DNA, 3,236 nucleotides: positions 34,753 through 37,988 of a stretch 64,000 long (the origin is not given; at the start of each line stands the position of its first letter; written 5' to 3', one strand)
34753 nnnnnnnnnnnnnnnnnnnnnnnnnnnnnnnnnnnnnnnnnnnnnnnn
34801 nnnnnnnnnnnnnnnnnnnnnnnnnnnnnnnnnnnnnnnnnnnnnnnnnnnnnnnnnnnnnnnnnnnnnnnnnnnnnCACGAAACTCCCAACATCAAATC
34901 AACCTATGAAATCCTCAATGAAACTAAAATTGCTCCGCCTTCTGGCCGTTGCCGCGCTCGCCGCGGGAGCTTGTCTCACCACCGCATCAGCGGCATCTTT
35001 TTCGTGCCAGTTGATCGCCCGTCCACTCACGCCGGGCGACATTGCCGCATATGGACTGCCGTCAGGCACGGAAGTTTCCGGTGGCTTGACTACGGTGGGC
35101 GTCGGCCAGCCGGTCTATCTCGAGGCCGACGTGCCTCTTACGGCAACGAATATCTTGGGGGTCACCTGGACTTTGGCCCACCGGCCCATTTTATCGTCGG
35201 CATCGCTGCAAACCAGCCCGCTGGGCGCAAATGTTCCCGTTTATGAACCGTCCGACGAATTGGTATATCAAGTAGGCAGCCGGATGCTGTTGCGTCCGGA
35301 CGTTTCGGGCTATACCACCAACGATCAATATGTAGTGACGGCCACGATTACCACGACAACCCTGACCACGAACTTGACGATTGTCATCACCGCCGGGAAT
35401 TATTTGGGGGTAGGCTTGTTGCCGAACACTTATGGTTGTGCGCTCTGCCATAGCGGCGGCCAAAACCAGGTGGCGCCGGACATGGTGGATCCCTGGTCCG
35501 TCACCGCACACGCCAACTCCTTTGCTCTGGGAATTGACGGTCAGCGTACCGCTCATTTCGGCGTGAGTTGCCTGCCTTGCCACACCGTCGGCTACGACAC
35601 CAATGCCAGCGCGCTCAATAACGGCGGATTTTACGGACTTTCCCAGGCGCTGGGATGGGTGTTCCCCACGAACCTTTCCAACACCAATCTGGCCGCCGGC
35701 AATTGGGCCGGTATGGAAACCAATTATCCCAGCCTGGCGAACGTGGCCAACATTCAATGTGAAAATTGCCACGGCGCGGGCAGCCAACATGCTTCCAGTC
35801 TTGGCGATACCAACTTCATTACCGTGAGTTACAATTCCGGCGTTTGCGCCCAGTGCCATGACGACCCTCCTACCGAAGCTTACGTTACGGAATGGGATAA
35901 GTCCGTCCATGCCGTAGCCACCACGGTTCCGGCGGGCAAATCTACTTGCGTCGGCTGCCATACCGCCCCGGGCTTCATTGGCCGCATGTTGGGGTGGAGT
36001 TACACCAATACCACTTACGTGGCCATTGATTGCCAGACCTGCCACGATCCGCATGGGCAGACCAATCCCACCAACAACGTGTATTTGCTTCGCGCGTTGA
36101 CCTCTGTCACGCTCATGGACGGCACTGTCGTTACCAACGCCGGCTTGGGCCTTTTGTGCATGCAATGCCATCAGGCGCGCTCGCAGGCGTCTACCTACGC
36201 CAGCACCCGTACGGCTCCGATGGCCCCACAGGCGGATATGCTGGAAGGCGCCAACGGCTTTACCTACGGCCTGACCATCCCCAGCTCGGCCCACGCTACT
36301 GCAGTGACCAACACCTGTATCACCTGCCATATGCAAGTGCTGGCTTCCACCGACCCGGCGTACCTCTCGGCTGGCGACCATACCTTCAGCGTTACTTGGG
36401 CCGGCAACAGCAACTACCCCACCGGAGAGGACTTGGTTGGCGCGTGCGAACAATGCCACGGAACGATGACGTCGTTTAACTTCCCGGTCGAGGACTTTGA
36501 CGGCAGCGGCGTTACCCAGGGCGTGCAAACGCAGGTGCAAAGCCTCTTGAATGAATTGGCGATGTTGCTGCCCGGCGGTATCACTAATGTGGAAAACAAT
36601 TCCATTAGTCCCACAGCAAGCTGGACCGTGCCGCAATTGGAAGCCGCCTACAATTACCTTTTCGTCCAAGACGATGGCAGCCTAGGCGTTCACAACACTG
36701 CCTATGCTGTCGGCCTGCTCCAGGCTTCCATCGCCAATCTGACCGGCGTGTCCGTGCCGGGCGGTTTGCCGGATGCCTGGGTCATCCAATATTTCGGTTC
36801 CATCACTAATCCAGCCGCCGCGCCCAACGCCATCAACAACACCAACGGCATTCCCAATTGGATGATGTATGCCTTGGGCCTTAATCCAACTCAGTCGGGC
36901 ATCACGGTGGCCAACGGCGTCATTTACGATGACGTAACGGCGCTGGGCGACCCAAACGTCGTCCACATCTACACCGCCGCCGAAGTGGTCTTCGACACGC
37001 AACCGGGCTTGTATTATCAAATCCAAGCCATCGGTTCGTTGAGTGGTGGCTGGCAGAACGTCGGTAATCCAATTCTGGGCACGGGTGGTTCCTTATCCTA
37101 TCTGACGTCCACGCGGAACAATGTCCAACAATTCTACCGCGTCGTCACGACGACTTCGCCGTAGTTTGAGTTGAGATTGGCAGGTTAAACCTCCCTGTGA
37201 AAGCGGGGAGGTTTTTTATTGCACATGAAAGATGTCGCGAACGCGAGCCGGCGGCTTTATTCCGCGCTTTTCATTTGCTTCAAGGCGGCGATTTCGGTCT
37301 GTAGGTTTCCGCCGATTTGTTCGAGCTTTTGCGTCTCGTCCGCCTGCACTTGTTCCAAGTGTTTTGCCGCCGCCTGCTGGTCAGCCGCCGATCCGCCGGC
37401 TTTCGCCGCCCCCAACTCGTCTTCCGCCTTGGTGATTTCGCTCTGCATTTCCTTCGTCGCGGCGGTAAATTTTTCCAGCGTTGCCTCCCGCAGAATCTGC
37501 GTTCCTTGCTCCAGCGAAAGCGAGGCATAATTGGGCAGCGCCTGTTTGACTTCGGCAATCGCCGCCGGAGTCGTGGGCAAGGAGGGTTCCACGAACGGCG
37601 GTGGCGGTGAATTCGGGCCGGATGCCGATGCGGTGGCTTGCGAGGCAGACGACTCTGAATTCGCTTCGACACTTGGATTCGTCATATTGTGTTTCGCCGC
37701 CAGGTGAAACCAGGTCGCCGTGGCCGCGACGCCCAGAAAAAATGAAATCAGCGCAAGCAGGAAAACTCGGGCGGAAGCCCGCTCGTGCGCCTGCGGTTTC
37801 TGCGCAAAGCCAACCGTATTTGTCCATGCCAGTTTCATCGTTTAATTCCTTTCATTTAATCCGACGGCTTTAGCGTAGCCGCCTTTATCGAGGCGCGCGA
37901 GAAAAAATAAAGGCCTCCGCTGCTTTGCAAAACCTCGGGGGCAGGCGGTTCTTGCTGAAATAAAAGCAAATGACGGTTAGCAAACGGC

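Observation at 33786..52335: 18.5-kb multiheme-cytochrome / beta-barrel supercluster: a complete candidate extracellular electron-transfer conduit bracketed by hemA and ccsBA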

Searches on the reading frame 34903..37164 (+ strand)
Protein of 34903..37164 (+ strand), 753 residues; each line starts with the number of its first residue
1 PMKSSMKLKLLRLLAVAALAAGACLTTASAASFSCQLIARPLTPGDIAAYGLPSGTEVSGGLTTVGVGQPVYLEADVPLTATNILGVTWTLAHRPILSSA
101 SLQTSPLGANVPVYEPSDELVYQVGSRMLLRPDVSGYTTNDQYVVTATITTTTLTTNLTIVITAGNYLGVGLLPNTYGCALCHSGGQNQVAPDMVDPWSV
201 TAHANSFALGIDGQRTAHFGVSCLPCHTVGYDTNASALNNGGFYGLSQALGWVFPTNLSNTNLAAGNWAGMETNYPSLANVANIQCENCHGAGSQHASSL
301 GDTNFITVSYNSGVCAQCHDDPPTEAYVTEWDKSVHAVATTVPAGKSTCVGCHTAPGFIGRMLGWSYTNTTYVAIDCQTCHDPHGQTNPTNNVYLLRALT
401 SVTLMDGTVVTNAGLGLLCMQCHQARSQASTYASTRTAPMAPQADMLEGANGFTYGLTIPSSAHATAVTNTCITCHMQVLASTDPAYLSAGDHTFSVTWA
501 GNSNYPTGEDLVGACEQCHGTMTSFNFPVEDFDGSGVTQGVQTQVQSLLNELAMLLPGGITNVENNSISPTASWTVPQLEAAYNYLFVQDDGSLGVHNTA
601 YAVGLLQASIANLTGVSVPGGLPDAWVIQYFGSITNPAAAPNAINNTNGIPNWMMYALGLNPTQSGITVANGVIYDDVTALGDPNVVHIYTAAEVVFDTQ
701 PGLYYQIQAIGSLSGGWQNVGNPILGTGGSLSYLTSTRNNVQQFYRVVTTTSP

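Call 4: search_protein_families(library=pfam, proteins=[window:34903-37164:+], max_evalue=0.01)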
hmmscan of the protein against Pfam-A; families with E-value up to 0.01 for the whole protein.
window:34903-37164:+ (753 aa): 6 families
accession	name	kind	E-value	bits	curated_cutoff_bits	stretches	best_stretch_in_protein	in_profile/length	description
PF14522.11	Cytochrome_C7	-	1.1e-12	48.1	24.8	1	282-354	12-67/67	Cytochrome c7 and related cytochrome c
PF22113.1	Mtrc-MtrF_II-IV_dom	-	5.9e-11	42.6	30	1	281-355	79-165/176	Outer membrane cytochrome MtrC/MtrF-like, domains II/IV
PF09699.15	Paired_CXXCH_1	-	1.9e-09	37.5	20.6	1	376-389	8-21/41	Doubled CXXCH motif (Paired_CXXCH_1)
PF13435.11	Cytochrome_C554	-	6.5e-06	27.4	20.8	0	279-291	72-84/84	Cytochrome c554 and c-prime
PF02085.21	Cytochrom_CIII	-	0.00085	20.1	22.9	1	283-355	30-84/101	Class III cytochrome C family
PF14537.11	Cytochrom_c3_2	-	0.0019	19.1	25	0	283-368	6-69/79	Cytochrome c3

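Call 5: search_protein_families(library=ncbifam, proteins=[window:34903-37164:+], max_evalue=0.01)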
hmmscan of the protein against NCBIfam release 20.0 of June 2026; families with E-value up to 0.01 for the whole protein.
window:34903-37164:+ (753 aa): 5 families
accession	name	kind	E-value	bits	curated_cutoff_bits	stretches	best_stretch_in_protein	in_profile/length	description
NF041198.1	UshA_like_PCGU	equivalog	9e-12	44.3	275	1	179-323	411-512/519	UshA-like (seleno)protein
NF041028.1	decahem_GSU2203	exception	3.8e-09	36.2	325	1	282-354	66-133/317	GSU2203 family decaheme c-type cytochrome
TIGR03508.1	decahem_SO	subfamily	4.5e-09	36.2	192.2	2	280-354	31-102/258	DmsE family decaheme c-type cytochrome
TIGR01905.1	paired_CXXCH_1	subfamily_domain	6.5e-06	26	25.2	0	281-321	4-38/41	doubled CXXCH domain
NF008659.0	PRK11659.1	equivalog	0.0058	16.3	184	1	268-386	60-175/188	cytochrome c nitrite reductase pentaheme subunit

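Call 21: search_solved_structures(query=window:34903-37164:+, max_evalue=1)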
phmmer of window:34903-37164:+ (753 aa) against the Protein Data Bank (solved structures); distinct sequences matched with E-value up to 1: 2.
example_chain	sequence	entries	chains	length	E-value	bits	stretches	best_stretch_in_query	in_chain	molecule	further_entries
6i5b_A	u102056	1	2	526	6.9e-05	24.2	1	283-321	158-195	Uncharacterized protein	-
6qvm_A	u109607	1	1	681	0.0051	18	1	418-556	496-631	Multiheme cytochrome cf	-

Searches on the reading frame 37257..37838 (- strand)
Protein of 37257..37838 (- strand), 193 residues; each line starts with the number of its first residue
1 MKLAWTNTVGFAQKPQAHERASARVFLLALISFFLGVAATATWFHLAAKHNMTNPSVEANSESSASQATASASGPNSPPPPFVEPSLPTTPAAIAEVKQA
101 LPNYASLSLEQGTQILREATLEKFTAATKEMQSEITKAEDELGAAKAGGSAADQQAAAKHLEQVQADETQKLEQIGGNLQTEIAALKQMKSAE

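Call 4: search_protein_families(library=pfam, proteins=[window:37257-37838:-], max_evalue=0.01)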
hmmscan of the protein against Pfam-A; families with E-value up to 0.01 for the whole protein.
window:37257-37838:- (193 aa): 1 family
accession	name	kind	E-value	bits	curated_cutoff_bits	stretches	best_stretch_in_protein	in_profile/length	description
PF14966.11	DNA_repr_REX1B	-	0.0067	17.4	24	0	113-173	25-85/94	DNA repair REX1-B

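Call 5: search_protein_families(library=ncbifam, proteins=[window:37257-37838:-], max_evalue=0.01)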
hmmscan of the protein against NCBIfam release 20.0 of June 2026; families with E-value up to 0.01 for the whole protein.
window:37257-37838:- (193 aa): 1 family
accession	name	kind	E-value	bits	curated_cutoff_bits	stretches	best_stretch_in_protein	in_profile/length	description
NF008082.0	PRK10819.1-3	equivalog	0.0017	18.2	265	1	24-171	11-160/242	TonB system transport protein TonB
